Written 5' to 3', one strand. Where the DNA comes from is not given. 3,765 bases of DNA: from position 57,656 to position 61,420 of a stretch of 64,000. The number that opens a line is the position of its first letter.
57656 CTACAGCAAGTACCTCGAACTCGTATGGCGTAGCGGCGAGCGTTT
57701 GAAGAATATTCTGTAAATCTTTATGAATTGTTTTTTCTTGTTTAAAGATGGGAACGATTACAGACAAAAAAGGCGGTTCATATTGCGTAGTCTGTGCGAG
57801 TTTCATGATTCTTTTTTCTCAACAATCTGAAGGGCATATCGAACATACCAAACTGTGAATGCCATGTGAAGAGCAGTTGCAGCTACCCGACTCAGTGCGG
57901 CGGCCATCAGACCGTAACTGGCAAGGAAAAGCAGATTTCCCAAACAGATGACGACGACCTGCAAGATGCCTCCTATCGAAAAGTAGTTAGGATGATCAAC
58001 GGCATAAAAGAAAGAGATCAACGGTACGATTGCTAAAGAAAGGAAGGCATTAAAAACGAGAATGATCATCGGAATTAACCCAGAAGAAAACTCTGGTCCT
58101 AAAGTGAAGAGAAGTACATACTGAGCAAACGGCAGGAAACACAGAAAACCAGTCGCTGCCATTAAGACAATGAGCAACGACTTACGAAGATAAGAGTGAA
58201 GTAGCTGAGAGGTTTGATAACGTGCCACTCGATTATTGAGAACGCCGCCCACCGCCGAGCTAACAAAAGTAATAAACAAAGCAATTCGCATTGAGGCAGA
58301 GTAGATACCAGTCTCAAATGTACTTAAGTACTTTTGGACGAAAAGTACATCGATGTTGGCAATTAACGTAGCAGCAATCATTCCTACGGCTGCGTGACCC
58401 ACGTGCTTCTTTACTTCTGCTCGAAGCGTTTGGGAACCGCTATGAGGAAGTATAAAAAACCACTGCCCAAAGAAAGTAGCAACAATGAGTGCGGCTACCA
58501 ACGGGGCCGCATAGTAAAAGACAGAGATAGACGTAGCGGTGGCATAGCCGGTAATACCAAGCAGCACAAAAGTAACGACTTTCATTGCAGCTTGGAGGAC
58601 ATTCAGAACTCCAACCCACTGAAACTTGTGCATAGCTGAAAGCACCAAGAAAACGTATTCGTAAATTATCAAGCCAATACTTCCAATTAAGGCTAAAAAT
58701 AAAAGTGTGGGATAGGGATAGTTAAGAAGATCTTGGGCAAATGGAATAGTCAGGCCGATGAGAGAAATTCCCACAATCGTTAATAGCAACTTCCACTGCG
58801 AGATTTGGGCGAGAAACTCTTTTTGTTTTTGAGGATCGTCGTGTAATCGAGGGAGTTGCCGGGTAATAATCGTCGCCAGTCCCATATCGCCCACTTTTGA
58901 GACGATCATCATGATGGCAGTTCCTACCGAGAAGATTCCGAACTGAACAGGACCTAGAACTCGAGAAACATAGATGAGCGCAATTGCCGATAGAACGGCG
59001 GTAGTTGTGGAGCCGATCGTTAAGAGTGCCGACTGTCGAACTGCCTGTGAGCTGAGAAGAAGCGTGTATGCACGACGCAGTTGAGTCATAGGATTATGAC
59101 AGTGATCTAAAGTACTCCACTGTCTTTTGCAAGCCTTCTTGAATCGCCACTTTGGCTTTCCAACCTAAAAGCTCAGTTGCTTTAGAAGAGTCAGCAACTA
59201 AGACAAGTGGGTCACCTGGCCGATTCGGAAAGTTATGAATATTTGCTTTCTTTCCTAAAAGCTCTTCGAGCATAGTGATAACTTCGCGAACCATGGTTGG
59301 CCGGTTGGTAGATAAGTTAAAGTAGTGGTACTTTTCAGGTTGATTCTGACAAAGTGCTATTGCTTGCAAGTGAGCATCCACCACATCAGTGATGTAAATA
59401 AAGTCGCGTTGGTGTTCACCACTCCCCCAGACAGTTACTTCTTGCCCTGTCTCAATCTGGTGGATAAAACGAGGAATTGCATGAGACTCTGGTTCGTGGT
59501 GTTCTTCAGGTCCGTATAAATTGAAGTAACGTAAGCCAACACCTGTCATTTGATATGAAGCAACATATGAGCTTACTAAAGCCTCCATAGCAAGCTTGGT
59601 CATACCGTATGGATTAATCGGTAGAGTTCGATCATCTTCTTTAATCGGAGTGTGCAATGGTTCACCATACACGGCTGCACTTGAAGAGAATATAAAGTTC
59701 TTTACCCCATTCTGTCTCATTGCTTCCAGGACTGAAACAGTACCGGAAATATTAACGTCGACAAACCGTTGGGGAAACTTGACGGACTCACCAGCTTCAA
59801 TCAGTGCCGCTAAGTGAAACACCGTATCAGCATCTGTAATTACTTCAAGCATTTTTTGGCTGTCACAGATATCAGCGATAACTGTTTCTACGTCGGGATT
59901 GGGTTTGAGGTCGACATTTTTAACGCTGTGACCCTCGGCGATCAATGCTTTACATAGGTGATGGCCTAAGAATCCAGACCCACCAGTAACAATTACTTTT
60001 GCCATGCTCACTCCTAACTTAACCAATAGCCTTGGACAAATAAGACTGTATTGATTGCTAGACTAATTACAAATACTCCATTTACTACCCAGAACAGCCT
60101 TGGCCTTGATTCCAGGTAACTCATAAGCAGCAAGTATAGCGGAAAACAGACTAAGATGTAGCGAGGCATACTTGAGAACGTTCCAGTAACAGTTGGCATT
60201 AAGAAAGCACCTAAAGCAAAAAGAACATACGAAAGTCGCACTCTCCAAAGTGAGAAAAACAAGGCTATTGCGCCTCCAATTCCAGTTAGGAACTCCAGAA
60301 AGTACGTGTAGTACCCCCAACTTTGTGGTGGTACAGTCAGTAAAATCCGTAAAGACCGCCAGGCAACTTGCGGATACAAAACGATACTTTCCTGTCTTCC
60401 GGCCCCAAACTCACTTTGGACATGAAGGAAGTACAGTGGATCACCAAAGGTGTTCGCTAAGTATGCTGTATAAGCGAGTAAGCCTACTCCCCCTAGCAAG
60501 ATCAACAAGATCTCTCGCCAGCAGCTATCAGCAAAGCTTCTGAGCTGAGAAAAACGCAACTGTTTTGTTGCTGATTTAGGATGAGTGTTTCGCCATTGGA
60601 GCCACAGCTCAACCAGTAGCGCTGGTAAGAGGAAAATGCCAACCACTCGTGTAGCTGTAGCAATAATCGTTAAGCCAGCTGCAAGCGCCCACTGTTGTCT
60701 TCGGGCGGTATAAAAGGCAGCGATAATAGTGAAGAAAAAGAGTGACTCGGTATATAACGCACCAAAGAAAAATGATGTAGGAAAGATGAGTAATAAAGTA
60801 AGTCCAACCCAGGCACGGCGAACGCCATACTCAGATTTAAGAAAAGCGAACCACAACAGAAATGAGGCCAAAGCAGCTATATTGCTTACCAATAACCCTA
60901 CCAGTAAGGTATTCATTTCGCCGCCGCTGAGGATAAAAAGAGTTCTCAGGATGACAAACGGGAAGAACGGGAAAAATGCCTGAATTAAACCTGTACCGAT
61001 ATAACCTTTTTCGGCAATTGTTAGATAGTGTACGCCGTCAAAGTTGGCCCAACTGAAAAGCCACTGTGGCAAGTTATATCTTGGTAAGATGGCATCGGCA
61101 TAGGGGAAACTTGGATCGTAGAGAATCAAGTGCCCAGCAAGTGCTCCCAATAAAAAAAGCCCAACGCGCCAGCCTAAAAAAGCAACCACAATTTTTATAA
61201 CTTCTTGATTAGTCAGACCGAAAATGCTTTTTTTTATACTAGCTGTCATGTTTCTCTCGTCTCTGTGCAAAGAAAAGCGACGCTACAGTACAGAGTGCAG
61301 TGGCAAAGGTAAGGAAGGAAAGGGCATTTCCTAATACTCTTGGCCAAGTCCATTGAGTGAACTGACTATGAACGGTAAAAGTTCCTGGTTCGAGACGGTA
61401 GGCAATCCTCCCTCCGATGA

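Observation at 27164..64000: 37-kb envelope glycosylation locus unusually rich in GT-C membrane glycosyltransferases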

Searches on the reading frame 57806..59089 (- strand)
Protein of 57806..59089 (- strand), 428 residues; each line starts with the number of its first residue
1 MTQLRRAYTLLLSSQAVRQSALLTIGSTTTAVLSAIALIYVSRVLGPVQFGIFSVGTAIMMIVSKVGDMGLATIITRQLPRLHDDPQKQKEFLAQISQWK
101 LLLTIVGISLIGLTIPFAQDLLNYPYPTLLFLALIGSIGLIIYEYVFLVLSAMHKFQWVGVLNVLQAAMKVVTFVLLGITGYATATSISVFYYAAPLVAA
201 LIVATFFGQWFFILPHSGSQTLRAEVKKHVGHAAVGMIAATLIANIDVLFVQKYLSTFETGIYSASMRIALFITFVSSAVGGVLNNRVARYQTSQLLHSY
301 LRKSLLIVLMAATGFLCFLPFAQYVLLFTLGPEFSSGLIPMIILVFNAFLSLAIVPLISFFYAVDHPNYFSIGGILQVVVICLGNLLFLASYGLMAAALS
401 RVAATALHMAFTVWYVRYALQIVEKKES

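Call 6: search_protein_families(library=pfam, proteins=[window:57806-59089:-], max_evalue=0.01)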
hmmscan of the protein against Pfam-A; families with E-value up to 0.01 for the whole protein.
window:57806-59089:- (428 aa): 2 families
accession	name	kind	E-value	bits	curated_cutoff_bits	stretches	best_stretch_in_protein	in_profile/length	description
PF01943.22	Polysacc_synt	-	1.2e-20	74.5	28.2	2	18-276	3-257/274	Polysaccharide biosynthesis protein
PF13440.11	Polysacc_synt_3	-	0.00023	21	23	1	41-334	2-288/293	Polysaccharide biosynthesis protein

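Call 56: search_protein_families(library=ncbifam, proteins=[window:57806-59089:-], max_evalue=0.00001)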
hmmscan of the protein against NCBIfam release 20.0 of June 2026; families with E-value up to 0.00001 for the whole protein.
window:57806-59089:- (428 aa): 0 families

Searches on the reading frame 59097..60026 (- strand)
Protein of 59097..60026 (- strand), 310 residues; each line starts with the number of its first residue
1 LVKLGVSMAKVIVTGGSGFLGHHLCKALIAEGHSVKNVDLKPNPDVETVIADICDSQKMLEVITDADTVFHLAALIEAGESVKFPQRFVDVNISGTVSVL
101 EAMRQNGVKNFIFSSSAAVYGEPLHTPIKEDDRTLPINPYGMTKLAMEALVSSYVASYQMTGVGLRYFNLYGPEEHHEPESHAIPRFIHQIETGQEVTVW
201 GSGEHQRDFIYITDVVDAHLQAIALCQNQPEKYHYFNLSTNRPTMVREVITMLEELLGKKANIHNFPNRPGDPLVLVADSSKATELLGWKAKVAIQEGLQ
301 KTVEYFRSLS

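Call 6: search_protein_families(library=pfam, proteins=[window:59097-60026:-], max_evalue=0.01)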
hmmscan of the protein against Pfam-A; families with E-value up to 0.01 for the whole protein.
window:59097-60026:- (310 aa): 10 families
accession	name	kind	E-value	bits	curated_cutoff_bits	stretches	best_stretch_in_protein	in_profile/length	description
PF01370.27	Epimerase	-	3.4e-65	220.2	20.9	1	11-233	1-235/240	NAD dependent epimerase/dehydratase family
PF16363.11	GDP_Man_Dehyd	-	1.4e-57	196.1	27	1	12-302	1-332/332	GDP-mannose 4,6 dehydratase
PF01073.25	3Beta_HSD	-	6.2e-29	101.3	22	1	12-255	1-266/280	3-beta hydroxysteroid dehydrogenase/isomerase family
PF02719.21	Polysacc_synt_2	-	6e-20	72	20.2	1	44-265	54-260/293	Polysaccharide biosynthesis protein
PF04321.23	RmlD_sub_bind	-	1.6e-15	57.4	27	1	10-160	2-145/287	RmlD substrate binding domain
PF13460.12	NAD_binding_10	-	1.1e-11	45.3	27.2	1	15-152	1-132/184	NAD(P)H-binding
PF07993.18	NAD_binding_4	-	4.6e-11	42.8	20.1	1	57-160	80-197/258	Male sterility protein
PF05368.20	NmrA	-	3.8e-07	30.4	27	1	10-117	4-108/298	NmrA-like family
PF08659.16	KR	-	0.00041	20.8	22.6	0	37-123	59-144/180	KR domain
PF00106.31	adh_short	-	0.0014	18.6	26.6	0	11-54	3-45/195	short chain dehydrogenase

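Call 56: search_protein_families(library=ncbifam, proteins=[window:59097-60026:-], max_evalue=0.00001)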
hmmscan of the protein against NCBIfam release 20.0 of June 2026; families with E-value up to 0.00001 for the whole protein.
window:59097-60026:- (310 aa): 31 families (the best 25 are shown)
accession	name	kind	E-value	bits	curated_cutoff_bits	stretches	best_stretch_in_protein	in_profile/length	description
TIGR01179.1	galE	equivalog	1.9e-60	204.4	262.3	1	10-296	1-315/332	UDP-glucose 4-epimerase GalE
TIGR01181.1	dTDP_gluc_dehyt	equivalog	2.3e-47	161.6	365.1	1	10-307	1-312/321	dTDP-glucose 4,6-dehydratase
TIGR04180.1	EDH_00030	hypoth_equivalog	8.7e-47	159.6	475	1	11-293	1-296/297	NAD-dependent 4,6-dehydratase LegB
NF007956.0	PRK10675.1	subfamily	3.5e-41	141.5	394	1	10-304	2-327/338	UDP-glucose 4-epimerase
TIGR02197.1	heptose_epim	equivalog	1.5e-36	126.2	274.6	1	11-269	1-274/316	ADP-glyceromanno-heptose 6-epimerase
NF042422.1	oxyalk_red_OleD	equivalog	4.1e-28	98.7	580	1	10-256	2-249/329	2-alkyl-3-oxoalkanoate reductase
NF011728.1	PRK15181.1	equivalog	4.5e-27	95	760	1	51-306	79-337/348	Vi polysaccharide biosynthesis UDP-N-acetylglucosaminuronic acid C-4 epimerase TviC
NF047922.1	GDPFucSynFcl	equivalog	4.7e-27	95.3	500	1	9-306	3-301/308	GDP-L-fucose synthase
NF007582.0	PRK10217.1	equivalog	3.7e-25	88.8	698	1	8-306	1-331/355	dTDP-glucose 4,6-dehydratase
NF043036.1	ErythonDh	equivalog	1e-24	87.3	325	1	10-260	2-269/321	D-erythronate dehydrogenase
NF042423.1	oxyalk_red_Shew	equivalog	2.9e-24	85.7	580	1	3-256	3-253/331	2-alkyl-3-oxoalkanoate reductase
NF007490.0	PRK10084.1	subfamily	5.2e-24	84.9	649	1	10-306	2-334/361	dTDP-glucose 4,6-dehydratase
NF008360.0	PRK11150.1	equivalog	1.6e-22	80.1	452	1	11-253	2-250/310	ADP-glyceromanno-heptose 6-epimerase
TIGR03466.1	HpnA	hypoth_equivalog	1.5e-20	73.3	367.65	1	10-134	2-131/327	hopanoid-associated sugar epimerase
TIGR02622.1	CDP_4_6_dhtase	equivalog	1.7e-20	73.5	278.45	1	10-308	6-332/352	CDP-glucose 4,6-dehydratase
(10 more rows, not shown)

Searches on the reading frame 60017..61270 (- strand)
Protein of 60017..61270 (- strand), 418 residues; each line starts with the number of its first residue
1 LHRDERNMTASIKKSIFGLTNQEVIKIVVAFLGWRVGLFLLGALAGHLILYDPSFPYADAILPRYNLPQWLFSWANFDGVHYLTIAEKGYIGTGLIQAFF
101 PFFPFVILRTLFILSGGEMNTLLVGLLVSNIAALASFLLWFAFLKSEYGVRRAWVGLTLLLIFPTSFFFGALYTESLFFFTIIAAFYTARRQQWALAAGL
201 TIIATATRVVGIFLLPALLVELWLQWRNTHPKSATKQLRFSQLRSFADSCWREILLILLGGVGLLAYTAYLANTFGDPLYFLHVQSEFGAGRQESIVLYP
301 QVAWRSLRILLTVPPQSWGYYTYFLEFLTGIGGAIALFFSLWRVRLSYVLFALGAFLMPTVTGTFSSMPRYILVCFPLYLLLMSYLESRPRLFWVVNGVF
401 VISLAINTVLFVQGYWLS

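Call 6: search_protein_families(library=pfam, proteins=[window:60017-61270:-], max_evalue=0.01)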
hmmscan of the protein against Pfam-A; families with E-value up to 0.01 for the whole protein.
window:60017-61270:- (418 aa): 0 families

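Call 15: search_protein_families(library=pfam, proteins=[window:60017-61270:-], max_evalue=10)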
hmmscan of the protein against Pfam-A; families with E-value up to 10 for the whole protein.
window:60017-61270:- (418 aa): 0 families

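Call 16: search_protein_families(library=ncbifam, proteins=[window:60017-61270:-], max_evalue=1)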
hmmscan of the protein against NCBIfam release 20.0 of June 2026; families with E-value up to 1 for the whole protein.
window:60017-61270:- (418 aa): 1 family
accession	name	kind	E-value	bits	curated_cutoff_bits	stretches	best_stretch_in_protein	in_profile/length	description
NF046093.1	AZOBR_p60025_fam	subfamily_domain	1.1e-05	24.8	150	1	112-229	102-220/232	AZOBR_p60025 family cell surface glycopolymer formation protein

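Call 17: search_solved_structures(query=window:60017-61270:-, max_evalue=10)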
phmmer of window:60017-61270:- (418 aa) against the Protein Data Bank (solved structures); distinct sequences matched with E-value up to 10: 0.

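Call 21: find_homologous_proteins(query=window:60017-61270:-, max_evalue=0.001)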
Query window:60017-61270:- (418 aa): 928 proteins with E <= 0.001 among 8000 candidates; the best 120 are listed.
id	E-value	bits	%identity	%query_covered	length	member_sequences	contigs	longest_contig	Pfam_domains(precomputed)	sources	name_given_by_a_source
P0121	1.2e-260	883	98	98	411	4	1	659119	-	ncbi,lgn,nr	ncbi:hypothetical protein H3C66_03305 [Patescibacteria group bacterium]|nr:hypothetical protein [Pat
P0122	2.3e-155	536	58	100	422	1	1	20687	-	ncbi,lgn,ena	-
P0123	2.4e-153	530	59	100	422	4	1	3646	-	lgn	-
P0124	5.4e-151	522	61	96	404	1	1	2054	-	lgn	-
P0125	7.6e-150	518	58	98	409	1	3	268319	-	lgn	-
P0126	3.2e-148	513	59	96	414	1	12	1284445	-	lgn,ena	-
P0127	1.3e-146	507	60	96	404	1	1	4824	-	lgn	-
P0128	5.6e-146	505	57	97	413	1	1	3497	-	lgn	-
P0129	6.6e-146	505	57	98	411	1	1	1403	-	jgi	jgi:Gpi18-like mannosyltransferase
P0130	3.3e-145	503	59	98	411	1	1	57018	PF04188.19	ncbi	-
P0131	3.1e-143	496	55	100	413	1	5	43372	-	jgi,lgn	-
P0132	6.6e-142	492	58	97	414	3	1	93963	-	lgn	-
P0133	6.6e-140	485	59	92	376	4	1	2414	-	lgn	-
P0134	7.7e-140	485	57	98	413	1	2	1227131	-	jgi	jgi:hypothetical protein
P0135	5.5e-139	482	57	99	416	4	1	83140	PF04188.19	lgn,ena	-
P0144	1.1e-120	422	52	96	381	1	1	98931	PF04188.19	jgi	jgi:hypothetical protein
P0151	1.0e-113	399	51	92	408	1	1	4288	PF04188.19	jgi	jgi:Gpi18-like mannosyltransferase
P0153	8.7e-113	396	50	96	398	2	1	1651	PF04188.19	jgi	-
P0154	9.2e-113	396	52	91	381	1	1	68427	PF04188.19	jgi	jgi:hypothetical protein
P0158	2.7e-112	394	50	96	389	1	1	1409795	PF04188.19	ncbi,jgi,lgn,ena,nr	ncbi:MAG TPA: mannosyltransferase family protein [Vitreimonas sp.]|nr:mannosyltransferase family pro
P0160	4.0e-112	394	50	96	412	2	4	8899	PF04188.19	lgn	-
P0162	1.4e-111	392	50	96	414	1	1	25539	PF04188.19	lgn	-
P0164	2.7e-110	388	50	96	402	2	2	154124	PF04188.19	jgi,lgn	-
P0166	8.2e-110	386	48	96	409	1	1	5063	PF04188.19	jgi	-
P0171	1.6e-108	382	48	96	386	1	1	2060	PF04188.19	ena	-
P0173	3.2e-108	381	51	94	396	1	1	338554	PF04188.19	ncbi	-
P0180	1.6e-107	379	48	96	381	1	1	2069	PF04188.19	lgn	-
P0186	5.2e-106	374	47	100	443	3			PF04188.19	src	-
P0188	6.2e-105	370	48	98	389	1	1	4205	PF04188.19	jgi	jgi:hypothetical protein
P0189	1.8e-104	369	49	92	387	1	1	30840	PF04188.19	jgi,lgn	jgi:Gpi18-like mannosyltransferase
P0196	7.7e-103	363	47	95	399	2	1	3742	PF04188.19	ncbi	-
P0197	7.9e-103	363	44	96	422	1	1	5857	PF04188.19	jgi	-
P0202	2.3e-102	362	48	95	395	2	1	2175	PF04188.19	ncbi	-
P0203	4.0e-102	361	48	88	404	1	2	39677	PF04188.19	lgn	-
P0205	7.8e-102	360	48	94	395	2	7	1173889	PF04188.19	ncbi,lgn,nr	ncbi:MAG: hypothetical protein BroJett025_05080 [Patescibacteria group bacterium]|nr:MAG: hypothetic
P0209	2.5e-101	358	47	93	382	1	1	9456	PF04188.19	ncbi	-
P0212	5.8e-101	357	48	96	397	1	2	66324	PF04188.19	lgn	-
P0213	7.0e-101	357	49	95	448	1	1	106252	PF04188.19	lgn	-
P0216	1.7e-100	355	46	96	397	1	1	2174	PF04188.19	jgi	-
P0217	2.7e-100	355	48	93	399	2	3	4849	PF04188.19,PF13231.13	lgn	-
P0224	7.0e-99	350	47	94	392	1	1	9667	PF04188.19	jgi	jgi:hypothetical protein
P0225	8.6e-99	350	46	96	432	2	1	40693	PF04188.19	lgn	-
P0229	1.6e-98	349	46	96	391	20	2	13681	PF04188.19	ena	-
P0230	2.3e-98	348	47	95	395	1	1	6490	PF04188.19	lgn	-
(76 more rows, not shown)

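Call 27: search_solved_structures(query=A2, max_evalue=10)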
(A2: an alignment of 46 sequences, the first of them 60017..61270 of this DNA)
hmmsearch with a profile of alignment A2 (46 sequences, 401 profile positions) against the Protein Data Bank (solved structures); distinct sequences matched with E-value up to 10: 5.
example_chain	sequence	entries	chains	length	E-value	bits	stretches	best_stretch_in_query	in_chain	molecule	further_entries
9faj_L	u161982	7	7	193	0.12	14.7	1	368-400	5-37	LHFPL tetraspan subfamily member 4 protein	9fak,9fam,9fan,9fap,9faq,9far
9fat_L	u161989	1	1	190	0.2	14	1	369-400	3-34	LHFPL tetraspan subfamily member 4 protein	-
9fau_L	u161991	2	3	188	0.4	13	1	371-400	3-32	LHFPL tetraspan subfamily member 4 protein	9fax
9fav_L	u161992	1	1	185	0.53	12.6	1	372-400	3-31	LHFPL tetraspan subfamily member 4 protein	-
9faw_L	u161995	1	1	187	0.54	12.6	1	372-400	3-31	LHFPL tetraspan subfamily member 4 protein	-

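Call 30: predict_structure(alignment_id=A2)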
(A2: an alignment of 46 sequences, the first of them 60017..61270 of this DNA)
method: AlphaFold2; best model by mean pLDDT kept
length: 418 residues; sequences in the alignment: 46
mean_pLDDT: 91.4   pTM: 0.91
mean pLDDT of the five models: 91.4, 91.2, 91.1, 90.3, 89.0
residues with pLDDT >= 90: 325; 70-90: 64; 50-70: 25; < 50: 4
segments of 3 or more residues with pLDDT < 50: 1-3
pLDDT, mean of each block of 10 residues (from residue 1): 49 78 98 98 96 81 90 92 89 70 92 95 96 98 98 98 97 97 98 98 96 98 96 86 96 98 95 90 74 76 93 94 93 96 97 92 84 97 97 98 97 88
secondary structure, 60 per line:
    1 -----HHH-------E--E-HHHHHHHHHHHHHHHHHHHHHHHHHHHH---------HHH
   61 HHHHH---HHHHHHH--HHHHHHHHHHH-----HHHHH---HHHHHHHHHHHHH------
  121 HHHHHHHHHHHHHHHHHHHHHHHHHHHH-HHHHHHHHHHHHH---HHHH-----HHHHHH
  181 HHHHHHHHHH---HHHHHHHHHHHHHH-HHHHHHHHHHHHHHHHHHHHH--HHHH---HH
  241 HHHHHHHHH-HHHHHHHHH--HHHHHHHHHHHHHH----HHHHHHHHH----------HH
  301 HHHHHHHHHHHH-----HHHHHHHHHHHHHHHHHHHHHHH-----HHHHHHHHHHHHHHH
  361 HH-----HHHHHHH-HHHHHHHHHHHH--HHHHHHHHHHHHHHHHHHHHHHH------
elements in order: H21-48 H58-65 H69-75 H78-88 H94-98 H102-114 H121-148 H150-162 H166-169 H175-190 H194-207 H209-229 H232-235 H239-249 H251-259 H262-275 H280-288 H299-312 H318-340 H346-362 H368-374 H376-387 H390-412

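Call 33: fold_search(model_id=the predicted structure, library=pdb)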
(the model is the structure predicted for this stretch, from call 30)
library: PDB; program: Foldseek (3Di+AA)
matches with E <= 10: 195; with E <= 0.001: 7
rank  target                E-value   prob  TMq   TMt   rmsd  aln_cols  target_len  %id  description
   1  6ezn_F                2.6e-04  1.00  0.39  0.28  15.3       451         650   13  Cryo-EM structure of the yeast oligosaccharyltransferase (OST) complex (released 2018-01-17)
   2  8b6l_I                3.4e-04  1.00  0.42  0.29  14.6       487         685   12  Subtomogram average of the human Sec61-TRAP-OSTA-translocon (released 2022-12-07)
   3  7oci_F                4.2e-04  1.00  0.42  0.31  13.4       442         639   13  Cryo-EM structure of yeast Ost6p containing oligosaccharyltransferase complex (released 2022-02-16)
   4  9n9j_I                4.2e-04  1.00  0.43  0.29  15.8       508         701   12  Structure of a GRP94 folding intermediate engaged with a CCDC134- and FKBP11-bound secretory translocon (released 2025-11-19)
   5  6ftg_5                5.0e-04  1.00  0.47  0.33  14.1       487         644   11  Subtomogram average of OST-containing ribosome-translocon complexes from canine rough microsomal membranes (released 2018-03-21)
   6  8agc_A                9.0e-04  1.00  0.41  0.28  14.1       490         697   10  Structure of yeast oligosaccharylransferase complex with lipid-linked oligosaccharide and non-acceptor peptide bound (released 2022-12-07)
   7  8age_A                9.0e-04  1.00  0.42  0.30  13.4       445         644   13  Structure of yeast oligosaccharylransferase complex with acceptor peptide bound (released 2022-12-07)
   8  8agb_A                1.2e-03  1.00  0.41  0.30  13.4       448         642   14  Structure of yeast oligosaccharylransferase complex with lipid-linked oligosaccharide bound (released 2022-12-07)
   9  9s6s_A                1.4e-03  1.00  0.41  0.34   9.5       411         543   12  Ternary cryo-EM structure of human ALG9 with Dol25-PP-GlcNAc2Man6, Dol25-P-Man and Fab (released 2026-03-18)
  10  6s7o_A                1.8e-03  1.00  0.40  0.29  14.4       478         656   12  Cryo-EM structure of human oligosaccharyltransferase complex OST-A (released 2019-12-18)
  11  5gmy_A                1.8e-03  1.00  0.43  0.25  13.6       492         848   12  Crystal structure of the Archaeoglobus fulgidus oligosaccharyltransferase (O29867_ARCFU) tethered with an acceptor pep (released 2017-02-01)
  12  8pn9_A                1.8e-03  1.00  0.42  0.30  13.7       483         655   10  Structure of human oligosaccharyltransferase OST-A complex bound to NGI-1 (released 2024-05-08)
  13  6s7t_A                1.8e-03  1.00  0.40  0.27  13.4       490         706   11  Cryo-EM structure of human oligosaccharyltransferase complex OST-B (released 2019-12-18)
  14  6gxc_A                1.9e-03  1.00  0.43  0.29  10.8       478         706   14  Bacterial oligosaccharyltransferase PglB in complex with an inhibitory peptide and a reactive lipid-linked oligosaccha (released 2018-11-14)
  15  9s6u_A                1.9e-03  1.00  0.32  0.27  13.0       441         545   12  Ternary cryo-EM structure of human ALG9 with Dol25-PP-GlcNAc2Man8, Dol25-P-Man and Fab (released 2026-03-18)
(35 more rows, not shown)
